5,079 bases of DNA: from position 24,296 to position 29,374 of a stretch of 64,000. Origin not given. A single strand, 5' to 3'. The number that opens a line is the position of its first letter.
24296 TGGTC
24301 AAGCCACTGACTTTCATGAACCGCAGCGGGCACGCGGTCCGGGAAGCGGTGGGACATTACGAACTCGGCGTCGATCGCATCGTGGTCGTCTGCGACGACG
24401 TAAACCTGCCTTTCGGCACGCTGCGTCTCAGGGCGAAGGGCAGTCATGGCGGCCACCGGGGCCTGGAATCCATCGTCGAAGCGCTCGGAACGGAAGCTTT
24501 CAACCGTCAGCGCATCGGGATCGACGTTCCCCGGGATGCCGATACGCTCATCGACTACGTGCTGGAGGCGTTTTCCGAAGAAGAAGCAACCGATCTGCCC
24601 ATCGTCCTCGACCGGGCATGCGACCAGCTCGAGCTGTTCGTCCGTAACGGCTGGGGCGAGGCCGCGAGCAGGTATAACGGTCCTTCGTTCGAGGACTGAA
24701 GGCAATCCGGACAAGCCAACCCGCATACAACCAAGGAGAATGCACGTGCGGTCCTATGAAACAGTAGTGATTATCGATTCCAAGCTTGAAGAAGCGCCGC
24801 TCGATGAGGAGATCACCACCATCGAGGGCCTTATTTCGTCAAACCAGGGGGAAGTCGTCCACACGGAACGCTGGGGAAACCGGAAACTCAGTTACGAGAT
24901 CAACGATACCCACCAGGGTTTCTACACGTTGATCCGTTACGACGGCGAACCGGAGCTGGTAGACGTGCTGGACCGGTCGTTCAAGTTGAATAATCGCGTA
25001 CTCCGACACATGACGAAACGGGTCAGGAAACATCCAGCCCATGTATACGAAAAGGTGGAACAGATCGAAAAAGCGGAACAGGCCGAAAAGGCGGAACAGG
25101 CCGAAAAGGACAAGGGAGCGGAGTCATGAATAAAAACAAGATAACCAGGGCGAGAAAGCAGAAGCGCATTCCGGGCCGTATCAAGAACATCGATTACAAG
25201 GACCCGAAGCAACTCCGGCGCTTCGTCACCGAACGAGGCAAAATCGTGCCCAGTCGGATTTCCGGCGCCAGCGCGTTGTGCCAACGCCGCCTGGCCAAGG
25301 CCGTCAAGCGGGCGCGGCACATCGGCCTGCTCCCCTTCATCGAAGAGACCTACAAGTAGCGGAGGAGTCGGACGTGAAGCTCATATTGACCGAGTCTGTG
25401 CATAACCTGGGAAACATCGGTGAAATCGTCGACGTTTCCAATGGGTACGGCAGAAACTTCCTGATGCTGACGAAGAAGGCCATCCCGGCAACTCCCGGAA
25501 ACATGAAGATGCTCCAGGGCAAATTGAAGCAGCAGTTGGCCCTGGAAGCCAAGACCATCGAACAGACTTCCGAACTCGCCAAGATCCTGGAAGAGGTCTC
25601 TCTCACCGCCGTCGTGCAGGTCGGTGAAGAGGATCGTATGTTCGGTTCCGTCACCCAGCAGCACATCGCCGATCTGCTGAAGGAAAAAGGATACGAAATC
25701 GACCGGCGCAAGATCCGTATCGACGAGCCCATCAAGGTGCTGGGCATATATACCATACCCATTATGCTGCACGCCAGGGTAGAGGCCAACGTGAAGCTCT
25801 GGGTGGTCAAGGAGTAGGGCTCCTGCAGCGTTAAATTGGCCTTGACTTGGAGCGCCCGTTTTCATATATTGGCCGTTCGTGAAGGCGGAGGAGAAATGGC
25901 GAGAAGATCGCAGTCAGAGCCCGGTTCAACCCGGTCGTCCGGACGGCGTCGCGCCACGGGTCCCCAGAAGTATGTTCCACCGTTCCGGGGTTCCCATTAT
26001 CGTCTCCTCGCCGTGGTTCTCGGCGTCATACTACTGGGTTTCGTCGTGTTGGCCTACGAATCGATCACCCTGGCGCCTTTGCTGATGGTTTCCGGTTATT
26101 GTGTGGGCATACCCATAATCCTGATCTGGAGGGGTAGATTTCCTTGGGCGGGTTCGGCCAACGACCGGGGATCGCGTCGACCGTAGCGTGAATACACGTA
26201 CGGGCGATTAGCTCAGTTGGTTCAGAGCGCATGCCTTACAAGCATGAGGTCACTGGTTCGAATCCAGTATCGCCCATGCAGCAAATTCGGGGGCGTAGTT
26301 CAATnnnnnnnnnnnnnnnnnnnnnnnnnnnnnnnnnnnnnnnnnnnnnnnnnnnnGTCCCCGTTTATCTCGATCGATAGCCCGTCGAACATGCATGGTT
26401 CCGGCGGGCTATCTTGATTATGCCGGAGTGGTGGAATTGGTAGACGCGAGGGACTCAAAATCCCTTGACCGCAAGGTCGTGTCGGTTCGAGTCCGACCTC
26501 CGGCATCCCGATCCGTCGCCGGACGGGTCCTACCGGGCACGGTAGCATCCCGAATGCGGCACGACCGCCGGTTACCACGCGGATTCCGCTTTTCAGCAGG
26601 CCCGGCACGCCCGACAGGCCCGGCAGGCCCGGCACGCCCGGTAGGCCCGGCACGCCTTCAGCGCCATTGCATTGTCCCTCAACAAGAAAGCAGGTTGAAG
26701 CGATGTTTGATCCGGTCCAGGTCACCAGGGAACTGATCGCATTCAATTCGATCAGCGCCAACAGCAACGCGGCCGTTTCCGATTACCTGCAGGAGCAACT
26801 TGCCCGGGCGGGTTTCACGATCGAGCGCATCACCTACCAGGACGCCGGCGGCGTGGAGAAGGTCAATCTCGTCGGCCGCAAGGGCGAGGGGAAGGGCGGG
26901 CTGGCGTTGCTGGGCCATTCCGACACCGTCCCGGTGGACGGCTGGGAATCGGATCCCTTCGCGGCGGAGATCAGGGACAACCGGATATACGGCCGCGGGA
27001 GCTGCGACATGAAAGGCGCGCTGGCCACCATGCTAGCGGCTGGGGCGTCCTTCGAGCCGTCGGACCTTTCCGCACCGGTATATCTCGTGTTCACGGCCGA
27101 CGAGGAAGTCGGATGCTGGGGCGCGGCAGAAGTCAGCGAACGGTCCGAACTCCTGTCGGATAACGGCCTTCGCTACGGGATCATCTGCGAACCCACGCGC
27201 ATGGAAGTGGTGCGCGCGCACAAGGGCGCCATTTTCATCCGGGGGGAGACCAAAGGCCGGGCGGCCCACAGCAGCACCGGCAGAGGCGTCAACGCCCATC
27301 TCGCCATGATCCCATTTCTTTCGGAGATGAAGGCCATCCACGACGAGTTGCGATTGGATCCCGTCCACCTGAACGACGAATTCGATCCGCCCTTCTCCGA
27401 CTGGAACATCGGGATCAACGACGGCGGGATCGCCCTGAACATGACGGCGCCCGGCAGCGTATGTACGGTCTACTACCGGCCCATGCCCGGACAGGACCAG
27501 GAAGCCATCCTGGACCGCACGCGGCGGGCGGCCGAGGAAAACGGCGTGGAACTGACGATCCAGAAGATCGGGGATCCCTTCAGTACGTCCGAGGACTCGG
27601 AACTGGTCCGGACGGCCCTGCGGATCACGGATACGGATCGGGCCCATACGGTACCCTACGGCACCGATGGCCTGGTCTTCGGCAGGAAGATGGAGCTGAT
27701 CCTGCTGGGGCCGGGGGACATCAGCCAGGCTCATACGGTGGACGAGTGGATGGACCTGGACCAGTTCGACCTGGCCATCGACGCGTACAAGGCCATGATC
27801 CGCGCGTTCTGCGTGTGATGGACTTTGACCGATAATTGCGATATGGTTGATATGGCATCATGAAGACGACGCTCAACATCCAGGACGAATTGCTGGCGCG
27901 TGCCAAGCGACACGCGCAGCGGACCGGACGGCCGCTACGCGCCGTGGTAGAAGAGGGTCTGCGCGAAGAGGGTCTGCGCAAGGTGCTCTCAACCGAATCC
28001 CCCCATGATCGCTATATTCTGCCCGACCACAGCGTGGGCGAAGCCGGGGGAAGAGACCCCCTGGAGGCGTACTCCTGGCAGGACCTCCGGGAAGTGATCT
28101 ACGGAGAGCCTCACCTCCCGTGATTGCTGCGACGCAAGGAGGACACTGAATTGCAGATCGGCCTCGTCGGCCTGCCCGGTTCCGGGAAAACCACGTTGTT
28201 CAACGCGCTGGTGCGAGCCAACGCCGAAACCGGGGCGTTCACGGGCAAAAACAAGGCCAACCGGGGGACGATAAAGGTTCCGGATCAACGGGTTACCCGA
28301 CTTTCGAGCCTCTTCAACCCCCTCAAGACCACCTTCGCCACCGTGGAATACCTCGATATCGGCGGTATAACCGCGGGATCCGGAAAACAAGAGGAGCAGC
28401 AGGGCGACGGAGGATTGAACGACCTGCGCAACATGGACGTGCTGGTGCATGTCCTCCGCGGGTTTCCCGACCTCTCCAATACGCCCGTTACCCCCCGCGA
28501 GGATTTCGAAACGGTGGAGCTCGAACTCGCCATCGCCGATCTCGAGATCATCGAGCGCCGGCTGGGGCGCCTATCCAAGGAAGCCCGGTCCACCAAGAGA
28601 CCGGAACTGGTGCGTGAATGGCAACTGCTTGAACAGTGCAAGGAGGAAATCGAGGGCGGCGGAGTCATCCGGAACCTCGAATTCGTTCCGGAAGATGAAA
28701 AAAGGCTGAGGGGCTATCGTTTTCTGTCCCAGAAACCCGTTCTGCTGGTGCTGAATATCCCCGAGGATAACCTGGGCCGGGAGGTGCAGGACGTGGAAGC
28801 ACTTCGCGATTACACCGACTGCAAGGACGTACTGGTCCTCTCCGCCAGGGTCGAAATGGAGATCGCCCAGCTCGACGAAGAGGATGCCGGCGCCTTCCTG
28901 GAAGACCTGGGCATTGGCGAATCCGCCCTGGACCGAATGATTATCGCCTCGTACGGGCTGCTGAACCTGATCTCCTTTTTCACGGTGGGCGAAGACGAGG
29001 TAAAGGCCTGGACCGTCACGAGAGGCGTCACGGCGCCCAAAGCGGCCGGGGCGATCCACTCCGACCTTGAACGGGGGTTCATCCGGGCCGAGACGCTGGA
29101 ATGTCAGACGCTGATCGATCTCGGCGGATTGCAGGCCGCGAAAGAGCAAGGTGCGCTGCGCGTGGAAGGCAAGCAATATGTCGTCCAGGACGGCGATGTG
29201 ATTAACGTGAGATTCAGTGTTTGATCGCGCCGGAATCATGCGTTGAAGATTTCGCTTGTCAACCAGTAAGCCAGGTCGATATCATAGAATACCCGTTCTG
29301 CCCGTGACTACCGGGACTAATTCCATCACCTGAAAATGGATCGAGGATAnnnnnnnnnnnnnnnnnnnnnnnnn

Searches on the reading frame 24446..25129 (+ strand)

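Call 43: search_protein_families(library=pfam, proteins=[window:24446-25129:+])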
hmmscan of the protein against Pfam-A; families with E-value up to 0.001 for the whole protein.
window:24446-25129:+ (227 aa): 1 family
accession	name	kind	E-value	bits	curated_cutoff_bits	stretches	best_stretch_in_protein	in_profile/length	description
PF01250.22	Ribosomal_S6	-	1.8e-26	92.5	27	1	104-190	2-88/90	Ribosomal protein S6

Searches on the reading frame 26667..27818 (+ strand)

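Call 43: search_protein_families(library=pfam, proteins=[window:26667-27818:+])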
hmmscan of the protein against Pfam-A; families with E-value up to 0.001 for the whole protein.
window:26667-27818:+ (383 aa): 3 families
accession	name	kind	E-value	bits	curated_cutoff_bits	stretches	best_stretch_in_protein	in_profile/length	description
PF01546.33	Peptidase_M20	-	1.8e-33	116.6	24.6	1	80-379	1-205/206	Peptidase family M20/M25/M40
PF07687.19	M20_dimer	-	8.2e-14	51.9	21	1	184-294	2-104/107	Peptidase dimerisation domain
PF05343.19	Peptidase_M42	-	0.00065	19.3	23.2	0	102-159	123-179/292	M42 glutamyl aminopeptidase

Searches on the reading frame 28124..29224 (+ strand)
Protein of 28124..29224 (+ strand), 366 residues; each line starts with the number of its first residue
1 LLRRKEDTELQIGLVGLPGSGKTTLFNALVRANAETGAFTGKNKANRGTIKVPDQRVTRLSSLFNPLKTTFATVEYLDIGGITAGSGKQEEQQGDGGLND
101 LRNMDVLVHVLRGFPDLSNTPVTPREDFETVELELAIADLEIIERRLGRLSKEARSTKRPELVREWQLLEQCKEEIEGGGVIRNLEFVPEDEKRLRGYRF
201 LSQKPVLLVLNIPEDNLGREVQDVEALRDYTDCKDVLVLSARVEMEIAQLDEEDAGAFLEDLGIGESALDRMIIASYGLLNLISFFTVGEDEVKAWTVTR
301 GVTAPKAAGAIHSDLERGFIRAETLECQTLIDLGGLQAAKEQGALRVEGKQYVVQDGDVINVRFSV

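Call 43: search_protein_families(library=pfam, proteins=[window:28124-29224:+])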
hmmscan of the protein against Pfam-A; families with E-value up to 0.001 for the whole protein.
window:28124-29224:+ (366 aa): 3 families
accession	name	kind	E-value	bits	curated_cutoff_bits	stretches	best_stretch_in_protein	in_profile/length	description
PF06071.19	YchF-GTPase_C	-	5e-35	119.9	27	1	282-364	1-83/84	Protein of unknown function (DUF933)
PF01926.29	MMR_HSR1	-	1.3e-09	38.6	21.9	1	11-119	1-86/113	50S ribosome-binding GTPase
PF02421.24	FeoB_N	-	3.5e-05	23.8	27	1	11-43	2-34/156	Ferrous iron transport protein B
